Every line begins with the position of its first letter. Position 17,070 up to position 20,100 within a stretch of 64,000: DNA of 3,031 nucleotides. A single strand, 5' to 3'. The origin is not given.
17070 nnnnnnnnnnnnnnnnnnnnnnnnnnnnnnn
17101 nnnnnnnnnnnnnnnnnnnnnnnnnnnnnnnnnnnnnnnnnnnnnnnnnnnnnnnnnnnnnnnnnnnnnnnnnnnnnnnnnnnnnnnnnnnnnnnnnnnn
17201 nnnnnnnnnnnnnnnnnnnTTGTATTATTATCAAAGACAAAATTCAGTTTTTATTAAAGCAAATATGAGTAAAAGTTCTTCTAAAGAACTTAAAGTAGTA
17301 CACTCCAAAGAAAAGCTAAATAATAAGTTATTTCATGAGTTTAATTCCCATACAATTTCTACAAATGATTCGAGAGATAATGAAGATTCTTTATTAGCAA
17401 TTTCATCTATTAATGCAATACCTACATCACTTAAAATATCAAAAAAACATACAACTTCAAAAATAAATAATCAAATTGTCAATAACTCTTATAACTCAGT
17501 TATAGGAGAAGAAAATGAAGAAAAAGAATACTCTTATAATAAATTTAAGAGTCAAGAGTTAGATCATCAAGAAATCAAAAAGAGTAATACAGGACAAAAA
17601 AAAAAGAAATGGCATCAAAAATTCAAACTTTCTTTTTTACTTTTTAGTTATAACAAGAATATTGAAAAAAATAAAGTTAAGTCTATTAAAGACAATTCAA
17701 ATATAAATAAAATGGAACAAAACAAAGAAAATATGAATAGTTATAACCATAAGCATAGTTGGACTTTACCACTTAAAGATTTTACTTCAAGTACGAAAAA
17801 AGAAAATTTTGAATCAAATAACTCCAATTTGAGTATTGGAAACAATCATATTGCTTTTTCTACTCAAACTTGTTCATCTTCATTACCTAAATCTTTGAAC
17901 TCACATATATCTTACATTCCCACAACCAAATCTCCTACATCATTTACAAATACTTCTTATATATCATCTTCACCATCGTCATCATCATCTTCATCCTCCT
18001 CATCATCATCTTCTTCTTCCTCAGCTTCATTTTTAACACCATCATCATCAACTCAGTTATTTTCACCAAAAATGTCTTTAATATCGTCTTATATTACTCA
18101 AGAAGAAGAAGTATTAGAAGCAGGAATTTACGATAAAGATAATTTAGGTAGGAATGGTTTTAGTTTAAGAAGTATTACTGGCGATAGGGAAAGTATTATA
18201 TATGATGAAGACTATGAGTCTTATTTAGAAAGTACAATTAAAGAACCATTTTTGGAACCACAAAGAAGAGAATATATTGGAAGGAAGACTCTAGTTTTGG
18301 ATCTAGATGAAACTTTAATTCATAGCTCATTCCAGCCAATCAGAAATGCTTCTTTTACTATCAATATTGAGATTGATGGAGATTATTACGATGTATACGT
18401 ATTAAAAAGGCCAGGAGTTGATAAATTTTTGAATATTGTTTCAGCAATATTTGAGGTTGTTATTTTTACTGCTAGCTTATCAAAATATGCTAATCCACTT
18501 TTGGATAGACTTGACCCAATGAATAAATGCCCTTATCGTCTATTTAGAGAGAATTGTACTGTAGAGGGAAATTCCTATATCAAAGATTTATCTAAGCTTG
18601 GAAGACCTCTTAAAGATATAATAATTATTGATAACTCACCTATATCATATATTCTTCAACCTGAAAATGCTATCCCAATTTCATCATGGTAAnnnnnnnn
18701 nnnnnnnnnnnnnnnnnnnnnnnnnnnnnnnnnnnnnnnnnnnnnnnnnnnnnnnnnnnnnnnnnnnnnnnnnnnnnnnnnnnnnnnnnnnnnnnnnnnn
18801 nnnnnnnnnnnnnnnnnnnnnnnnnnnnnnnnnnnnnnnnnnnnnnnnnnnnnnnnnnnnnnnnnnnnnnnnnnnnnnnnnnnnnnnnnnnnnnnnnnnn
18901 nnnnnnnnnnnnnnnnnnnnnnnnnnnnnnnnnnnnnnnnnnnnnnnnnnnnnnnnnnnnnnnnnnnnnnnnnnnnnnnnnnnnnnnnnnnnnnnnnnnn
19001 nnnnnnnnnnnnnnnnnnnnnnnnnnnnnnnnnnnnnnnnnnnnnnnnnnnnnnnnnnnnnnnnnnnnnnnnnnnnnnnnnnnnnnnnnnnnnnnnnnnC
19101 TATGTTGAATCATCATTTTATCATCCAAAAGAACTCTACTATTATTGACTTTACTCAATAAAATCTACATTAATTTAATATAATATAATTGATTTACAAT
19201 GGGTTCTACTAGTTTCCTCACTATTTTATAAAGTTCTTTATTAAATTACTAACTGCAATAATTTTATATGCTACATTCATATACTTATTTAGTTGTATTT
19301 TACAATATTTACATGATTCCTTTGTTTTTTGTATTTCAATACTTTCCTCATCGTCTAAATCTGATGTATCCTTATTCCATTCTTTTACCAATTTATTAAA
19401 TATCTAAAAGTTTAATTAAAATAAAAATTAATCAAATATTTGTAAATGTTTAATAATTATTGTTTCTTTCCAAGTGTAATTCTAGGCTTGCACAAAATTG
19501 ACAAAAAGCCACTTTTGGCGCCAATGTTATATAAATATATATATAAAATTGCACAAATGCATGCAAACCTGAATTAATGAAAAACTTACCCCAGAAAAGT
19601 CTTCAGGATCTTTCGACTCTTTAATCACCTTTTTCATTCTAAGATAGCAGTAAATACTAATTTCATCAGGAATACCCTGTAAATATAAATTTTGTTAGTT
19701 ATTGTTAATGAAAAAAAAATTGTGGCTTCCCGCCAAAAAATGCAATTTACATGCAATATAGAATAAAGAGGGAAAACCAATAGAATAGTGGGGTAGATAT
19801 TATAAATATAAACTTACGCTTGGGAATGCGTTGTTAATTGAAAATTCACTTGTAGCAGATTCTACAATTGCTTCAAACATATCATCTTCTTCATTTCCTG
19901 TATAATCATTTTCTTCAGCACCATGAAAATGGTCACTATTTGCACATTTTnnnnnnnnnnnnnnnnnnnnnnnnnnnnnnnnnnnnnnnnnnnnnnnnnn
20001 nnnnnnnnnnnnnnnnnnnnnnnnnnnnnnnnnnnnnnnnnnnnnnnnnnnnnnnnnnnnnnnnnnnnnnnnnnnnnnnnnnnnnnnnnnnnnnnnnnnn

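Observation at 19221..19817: Promoter-type motifs inside putative introns: extended 3' exons or a nested small gene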

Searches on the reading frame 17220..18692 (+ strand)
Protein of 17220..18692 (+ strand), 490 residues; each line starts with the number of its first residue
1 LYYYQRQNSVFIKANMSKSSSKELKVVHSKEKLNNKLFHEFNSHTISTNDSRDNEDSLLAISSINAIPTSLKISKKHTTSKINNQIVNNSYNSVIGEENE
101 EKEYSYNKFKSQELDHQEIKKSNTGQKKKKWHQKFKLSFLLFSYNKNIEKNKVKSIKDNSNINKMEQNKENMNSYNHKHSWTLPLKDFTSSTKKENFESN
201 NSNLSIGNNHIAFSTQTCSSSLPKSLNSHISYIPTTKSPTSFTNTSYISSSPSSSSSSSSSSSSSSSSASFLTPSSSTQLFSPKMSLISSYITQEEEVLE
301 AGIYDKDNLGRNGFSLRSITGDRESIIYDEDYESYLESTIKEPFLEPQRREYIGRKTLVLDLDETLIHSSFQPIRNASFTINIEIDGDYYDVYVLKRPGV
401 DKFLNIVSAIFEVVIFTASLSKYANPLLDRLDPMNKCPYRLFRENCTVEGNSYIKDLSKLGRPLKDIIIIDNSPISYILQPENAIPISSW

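Call 6: search_protein_families(library=pfam, proteins=[window:17220-18692:+], max_evalue=1)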
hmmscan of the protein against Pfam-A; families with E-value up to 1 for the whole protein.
window:17220-18692:+ (490 aa): 1 family
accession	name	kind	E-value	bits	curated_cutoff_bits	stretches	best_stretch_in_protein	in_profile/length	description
PF03031.24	NIF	-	9.1e-49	165.6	21.8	1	356-490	1-134/160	NLI interacting factor-like phosphatase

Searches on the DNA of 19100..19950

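Call 85: search_rna_families(source=window, start=19100, end=19950, threshold=evalue, max_evalue=1)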
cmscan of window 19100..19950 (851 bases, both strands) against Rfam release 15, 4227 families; matches with E-value up to 1: 0.
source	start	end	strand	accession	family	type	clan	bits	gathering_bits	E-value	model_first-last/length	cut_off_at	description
